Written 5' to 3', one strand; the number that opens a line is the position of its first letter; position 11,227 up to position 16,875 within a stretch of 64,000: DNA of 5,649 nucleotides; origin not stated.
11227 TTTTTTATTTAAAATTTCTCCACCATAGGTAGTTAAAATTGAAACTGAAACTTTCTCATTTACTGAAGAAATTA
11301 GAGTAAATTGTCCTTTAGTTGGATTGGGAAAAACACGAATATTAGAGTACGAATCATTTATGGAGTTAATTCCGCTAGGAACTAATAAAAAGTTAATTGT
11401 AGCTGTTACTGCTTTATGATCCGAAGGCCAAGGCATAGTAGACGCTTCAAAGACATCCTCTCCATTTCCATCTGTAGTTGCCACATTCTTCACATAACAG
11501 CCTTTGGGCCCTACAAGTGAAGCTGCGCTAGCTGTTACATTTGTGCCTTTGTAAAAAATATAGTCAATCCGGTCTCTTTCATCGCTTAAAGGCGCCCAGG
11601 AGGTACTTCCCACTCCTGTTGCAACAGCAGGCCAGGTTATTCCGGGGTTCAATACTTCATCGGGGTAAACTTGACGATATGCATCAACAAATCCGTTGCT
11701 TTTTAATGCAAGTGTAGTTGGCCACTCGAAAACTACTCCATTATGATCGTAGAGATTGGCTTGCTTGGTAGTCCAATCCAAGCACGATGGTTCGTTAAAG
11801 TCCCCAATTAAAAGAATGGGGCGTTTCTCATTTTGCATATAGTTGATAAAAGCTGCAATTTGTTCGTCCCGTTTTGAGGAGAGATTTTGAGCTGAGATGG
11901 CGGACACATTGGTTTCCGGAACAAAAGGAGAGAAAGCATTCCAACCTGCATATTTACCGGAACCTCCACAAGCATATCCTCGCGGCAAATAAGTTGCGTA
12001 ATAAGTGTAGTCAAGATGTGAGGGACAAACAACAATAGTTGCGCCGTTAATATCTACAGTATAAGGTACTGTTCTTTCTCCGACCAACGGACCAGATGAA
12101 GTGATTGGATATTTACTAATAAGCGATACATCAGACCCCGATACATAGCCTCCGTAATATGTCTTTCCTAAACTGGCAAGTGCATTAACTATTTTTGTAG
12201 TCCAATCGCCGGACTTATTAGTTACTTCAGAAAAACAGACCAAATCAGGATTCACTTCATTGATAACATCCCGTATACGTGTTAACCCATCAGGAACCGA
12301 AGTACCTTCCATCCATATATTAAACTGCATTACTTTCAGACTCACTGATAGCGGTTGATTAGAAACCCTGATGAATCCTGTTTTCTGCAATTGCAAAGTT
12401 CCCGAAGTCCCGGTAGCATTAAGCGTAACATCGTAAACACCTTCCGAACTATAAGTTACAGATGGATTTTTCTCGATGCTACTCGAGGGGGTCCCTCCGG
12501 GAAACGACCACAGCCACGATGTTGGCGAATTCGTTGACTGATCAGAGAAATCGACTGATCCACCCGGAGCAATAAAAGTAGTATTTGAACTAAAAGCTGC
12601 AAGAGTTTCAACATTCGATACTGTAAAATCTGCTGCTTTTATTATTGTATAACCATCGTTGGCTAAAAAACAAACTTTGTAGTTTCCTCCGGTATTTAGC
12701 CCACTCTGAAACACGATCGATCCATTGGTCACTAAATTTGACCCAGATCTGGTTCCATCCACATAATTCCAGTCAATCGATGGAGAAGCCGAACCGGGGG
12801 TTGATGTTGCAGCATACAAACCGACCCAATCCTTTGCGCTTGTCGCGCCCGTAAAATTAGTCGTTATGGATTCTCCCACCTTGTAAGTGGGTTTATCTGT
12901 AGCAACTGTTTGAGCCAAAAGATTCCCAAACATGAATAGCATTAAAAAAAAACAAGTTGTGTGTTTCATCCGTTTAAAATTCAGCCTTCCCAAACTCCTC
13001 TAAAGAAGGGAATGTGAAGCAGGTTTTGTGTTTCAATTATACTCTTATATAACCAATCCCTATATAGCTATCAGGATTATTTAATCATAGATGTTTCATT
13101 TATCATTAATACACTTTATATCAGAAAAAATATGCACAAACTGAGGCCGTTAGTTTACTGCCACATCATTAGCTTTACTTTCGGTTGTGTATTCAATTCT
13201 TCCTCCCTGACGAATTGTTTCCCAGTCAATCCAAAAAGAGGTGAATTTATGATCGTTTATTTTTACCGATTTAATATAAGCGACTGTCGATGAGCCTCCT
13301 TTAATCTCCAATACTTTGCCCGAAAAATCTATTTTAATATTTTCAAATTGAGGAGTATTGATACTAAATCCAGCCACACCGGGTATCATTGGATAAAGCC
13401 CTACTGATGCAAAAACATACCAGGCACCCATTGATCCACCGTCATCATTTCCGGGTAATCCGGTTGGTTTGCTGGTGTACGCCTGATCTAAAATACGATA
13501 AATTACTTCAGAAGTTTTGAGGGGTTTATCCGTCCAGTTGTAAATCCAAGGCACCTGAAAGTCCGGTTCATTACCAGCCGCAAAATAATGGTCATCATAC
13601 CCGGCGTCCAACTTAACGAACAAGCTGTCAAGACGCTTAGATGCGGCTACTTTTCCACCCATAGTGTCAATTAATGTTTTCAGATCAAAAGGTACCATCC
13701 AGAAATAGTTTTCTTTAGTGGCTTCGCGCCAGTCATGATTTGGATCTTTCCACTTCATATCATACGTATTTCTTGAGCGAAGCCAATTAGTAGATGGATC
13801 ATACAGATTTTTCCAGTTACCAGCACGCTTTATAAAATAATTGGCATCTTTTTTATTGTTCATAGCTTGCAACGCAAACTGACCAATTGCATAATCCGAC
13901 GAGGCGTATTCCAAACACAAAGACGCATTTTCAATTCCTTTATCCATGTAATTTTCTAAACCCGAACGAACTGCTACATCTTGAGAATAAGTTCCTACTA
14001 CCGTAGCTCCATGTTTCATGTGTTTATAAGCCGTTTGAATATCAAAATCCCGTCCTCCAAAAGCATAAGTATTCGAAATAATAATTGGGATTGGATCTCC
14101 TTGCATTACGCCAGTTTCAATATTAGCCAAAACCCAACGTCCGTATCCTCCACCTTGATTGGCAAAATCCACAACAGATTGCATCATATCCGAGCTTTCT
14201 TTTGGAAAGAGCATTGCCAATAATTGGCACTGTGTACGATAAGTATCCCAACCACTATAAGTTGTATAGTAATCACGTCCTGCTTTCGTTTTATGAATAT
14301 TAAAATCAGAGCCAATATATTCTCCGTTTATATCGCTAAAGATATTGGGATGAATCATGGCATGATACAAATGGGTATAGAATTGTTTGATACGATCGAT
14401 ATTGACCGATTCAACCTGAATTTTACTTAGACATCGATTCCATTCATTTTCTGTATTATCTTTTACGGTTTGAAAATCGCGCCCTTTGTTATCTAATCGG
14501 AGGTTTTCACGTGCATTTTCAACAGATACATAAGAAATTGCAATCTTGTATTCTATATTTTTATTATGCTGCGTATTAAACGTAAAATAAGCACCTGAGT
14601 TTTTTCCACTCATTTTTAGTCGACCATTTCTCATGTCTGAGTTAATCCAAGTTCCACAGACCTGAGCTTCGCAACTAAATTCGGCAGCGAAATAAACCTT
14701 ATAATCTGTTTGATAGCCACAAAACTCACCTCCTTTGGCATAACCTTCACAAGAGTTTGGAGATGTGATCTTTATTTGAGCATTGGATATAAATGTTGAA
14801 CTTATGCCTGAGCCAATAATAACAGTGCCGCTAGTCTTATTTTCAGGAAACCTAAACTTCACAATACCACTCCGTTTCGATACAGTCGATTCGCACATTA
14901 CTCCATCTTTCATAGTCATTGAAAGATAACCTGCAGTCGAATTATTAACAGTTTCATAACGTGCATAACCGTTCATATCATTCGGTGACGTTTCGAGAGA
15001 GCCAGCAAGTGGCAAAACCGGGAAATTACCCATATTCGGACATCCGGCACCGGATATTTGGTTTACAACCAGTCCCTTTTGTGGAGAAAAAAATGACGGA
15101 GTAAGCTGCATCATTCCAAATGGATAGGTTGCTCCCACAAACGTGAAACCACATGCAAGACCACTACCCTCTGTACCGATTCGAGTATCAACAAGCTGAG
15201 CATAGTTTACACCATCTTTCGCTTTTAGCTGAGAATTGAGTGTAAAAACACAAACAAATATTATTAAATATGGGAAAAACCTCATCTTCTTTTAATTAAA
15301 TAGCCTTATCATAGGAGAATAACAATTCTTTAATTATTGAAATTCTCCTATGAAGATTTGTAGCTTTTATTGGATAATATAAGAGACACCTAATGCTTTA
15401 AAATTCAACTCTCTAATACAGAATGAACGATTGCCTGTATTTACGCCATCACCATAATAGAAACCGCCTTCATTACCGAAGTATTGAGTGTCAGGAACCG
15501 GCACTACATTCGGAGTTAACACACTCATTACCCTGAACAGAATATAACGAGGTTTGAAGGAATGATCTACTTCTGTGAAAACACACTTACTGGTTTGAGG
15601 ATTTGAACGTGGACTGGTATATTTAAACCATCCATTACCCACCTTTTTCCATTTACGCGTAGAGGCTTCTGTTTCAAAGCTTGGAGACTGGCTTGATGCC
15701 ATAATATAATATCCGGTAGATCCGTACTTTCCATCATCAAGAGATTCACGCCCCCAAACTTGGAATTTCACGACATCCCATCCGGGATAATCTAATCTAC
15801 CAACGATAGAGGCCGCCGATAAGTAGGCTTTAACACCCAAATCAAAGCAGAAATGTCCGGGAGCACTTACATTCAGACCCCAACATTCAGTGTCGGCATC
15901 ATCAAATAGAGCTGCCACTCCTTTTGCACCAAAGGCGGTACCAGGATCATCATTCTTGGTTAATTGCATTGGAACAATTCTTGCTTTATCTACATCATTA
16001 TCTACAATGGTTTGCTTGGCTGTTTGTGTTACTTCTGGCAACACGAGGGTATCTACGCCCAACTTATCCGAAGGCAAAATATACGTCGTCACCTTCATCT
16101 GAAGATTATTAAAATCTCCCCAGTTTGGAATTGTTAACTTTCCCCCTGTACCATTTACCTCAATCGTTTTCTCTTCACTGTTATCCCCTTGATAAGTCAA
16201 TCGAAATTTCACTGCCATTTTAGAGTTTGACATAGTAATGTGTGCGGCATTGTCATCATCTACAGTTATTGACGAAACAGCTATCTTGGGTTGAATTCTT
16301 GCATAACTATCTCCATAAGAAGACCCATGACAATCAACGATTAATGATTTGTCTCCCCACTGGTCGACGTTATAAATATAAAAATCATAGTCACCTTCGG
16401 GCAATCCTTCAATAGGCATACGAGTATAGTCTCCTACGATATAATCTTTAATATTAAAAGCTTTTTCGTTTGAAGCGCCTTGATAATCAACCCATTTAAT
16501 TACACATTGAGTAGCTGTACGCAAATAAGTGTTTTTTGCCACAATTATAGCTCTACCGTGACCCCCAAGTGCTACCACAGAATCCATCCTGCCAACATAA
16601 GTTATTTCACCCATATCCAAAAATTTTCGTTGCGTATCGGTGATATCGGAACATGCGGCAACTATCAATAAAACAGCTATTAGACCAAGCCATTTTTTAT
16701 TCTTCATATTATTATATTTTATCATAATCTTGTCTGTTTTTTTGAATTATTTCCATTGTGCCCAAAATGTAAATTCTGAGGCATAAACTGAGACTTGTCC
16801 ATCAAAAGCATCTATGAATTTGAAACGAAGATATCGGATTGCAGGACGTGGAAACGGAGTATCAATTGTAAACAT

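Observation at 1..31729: Alpha-mannoside PUL with four unrelated phosphoesterase folds, two of them exported by T9SS: candidate phosphomannan or phosphoglycan degradation system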

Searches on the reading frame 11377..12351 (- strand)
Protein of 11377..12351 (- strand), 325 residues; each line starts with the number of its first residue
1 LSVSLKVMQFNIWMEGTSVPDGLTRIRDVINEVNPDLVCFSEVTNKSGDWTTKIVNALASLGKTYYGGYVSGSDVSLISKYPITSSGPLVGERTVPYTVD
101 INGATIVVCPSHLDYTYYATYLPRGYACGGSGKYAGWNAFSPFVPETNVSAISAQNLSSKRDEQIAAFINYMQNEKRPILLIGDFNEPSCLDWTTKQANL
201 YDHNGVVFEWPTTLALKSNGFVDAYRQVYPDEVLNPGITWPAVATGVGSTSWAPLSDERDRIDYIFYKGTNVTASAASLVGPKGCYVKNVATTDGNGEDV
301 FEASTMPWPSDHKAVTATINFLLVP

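Call 77: search_solved_structures(query=window:11377-12351:-, max_evalue=10)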
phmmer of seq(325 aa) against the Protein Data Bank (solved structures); distinct sequences matched with E-value up to 10: 4.
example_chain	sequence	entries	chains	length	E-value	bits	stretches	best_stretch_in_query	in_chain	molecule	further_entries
5cfe_A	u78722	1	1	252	0.018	17.1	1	163-242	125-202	Exodeoxyribonuclease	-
3dez_A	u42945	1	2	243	0.37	12.8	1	197-240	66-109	Orotate phosphoribosyltransferase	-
3t3x_A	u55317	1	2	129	0.55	12.2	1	156-208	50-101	Frataxin, mitochondrial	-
4fva_A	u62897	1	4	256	1.6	10.7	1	5-68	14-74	5'-tyrosyl-DNA phosphodiesterase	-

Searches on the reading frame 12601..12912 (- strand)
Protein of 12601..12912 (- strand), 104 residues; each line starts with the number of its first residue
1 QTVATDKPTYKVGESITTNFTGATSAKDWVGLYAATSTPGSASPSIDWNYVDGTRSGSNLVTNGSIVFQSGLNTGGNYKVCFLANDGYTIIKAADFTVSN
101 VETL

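Call 76: search_protein_families(library=pfam, proteins=[window:12601-12912:-], max_evalue=5)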
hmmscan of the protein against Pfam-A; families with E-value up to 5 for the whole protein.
seq(104 aa): 2 families
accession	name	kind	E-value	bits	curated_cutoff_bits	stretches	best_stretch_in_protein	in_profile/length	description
PF17751.7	SKICH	-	0.012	16.5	23.4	1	17-88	17-93/103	SKICH domain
PF16562.11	HECW_N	-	0.061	13.8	26.7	1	20-89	38-103/120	N-terminal domain of E3 ubiquitin-protein ligase HECW1 and 2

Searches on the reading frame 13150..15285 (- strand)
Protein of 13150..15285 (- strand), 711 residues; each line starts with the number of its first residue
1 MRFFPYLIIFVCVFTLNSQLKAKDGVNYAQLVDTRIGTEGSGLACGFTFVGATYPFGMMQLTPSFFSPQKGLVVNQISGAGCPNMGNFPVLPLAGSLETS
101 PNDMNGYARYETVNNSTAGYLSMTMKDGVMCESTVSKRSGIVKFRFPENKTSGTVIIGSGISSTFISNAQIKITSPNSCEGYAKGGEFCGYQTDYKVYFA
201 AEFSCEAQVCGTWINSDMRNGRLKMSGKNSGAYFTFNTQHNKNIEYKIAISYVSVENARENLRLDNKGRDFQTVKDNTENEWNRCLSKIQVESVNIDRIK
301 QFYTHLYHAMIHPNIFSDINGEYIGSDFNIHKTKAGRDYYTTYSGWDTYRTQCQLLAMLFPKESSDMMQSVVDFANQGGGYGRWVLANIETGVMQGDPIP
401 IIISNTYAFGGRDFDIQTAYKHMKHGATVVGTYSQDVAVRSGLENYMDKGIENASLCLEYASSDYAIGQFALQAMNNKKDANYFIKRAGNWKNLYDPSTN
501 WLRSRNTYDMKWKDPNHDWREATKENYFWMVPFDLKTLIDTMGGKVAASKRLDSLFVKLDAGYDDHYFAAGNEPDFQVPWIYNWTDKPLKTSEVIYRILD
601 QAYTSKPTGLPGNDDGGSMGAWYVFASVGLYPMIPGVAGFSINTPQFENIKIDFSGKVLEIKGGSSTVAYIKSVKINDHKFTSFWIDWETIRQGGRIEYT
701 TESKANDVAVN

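Call 3: search_protein_families(library=pfam, proteins=[window:13150-15285:-], max_evalue=0.01)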
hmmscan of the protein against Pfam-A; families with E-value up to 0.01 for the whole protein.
window:13150-15285:- (711 aa): 2 families
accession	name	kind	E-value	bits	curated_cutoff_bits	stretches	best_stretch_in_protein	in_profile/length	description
PF07971.18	Glyco_hydro_92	-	1.4e-130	436.9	24.6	1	257-701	1-462/464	Glycosyl hydrolase family 92 catalytic domain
PF17678.7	Glyco_hydro_92N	-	3.9e-43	148.4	34.5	1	31-251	1-236/236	Glycosyl hydrolase family 92 N-terminal domain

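Call 67: search_solved_structures(query=window:13150-15285:-, max_evalue=1e-10)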
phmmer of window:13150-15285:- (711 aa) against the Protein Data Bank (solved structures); distinct sequences matched with E-value up to 1e-10: 14.
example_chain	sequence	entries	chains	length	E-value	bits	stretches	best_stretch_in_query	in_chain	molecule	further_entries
6f8z_A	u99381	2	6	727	1.6e-76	261.2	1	35-700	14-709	Alpha-1,2-mannosidase, putative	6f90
7zgm_A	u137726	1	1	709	1.2e-69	238.5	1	28-700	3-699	Glycoside hydrolase family 92 protein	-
6f91_A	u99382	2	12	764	1.2e-64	221.9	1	34-706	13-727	Putative alpha-1,2-mannosidase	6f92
2wzs_A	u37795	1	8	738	1.1e-63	218.8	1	84-704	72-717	PUTATIVE ALPHA-1,2-MANNOSIDASE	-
2wvx_A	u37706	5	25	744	1.1e-63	218.7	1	84-704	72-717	PUTATIVE ALPHA-1,2-MANNOSIDASE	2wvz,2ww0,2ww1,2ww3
2wvx_B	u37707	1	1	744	5.3e-63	216.5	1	84-704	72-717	PUTATIVE ALPHA-1,2-MANNOSIDASE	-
2wvy_A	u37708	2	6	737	4.3e-54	187.1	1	83-706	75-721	ALPHA-1,2-MANNOSIDASE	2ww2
7fe1_A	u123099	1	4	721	5e-41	143.9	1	249-700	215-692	Alpha-1,2-mannosidase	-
6dwo_A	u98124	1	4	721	5.3e-41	143.8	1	248-700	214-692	Alpha-1,2-mannosidase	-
7fe2_A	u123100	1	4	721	9.6e-41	143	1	248-700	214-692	Alpha-1,2-mannosidase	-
2xsg_A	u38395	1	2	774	4e-40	140.9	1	123-593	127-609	CCMAN5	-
4aq0_A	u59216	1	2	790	4.3e-40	140.8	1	123-593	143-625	CCMAN5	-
7nsn_A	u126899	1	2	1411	1.8e-34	122.2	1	87-704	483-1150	GH92 alpha-1,2-mannosidase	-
5swi_B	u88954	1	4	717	2.1e-31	112.1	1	243-654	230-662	Sugar hydrolase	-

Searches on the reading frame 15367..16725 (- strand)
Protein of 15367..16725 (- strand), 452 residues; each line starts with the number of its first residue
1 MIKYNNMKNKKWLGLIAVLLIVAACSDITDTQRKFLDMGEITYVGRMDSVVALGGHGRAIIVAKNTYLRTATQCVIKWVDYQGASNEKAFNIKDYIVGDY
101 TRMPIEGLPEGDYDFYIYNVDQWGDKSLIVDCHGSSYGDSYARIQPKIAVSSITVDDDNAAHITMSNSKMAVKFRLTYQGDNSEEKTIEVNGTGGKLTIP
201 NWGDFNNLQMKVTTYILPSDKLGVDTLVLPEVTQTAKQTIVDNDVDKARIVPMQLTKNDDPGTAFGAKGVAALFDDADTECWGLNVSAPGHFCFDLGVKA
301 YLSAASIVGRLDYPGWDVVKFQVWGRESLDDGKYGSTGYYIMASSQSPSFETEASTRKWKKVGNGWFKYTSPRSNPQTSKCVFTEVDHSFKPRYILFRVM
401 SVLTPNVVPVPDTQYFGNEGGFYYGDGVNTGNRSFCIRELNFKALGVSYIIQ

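Call 4: search_protein_families(library=pfam, proteins=[window:15367-16725:-], max_evalue=0.01)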
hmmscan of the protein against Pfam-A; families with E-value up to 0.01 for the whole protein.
window:15367-16725:- (452 aa): 1 family
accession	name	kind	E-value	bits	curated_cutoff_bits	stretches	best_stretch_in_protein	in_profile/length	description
PF16389.11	DUF4998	-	3.6e-31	108.7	29.1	1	25-219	1-192/199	Domain of unknown function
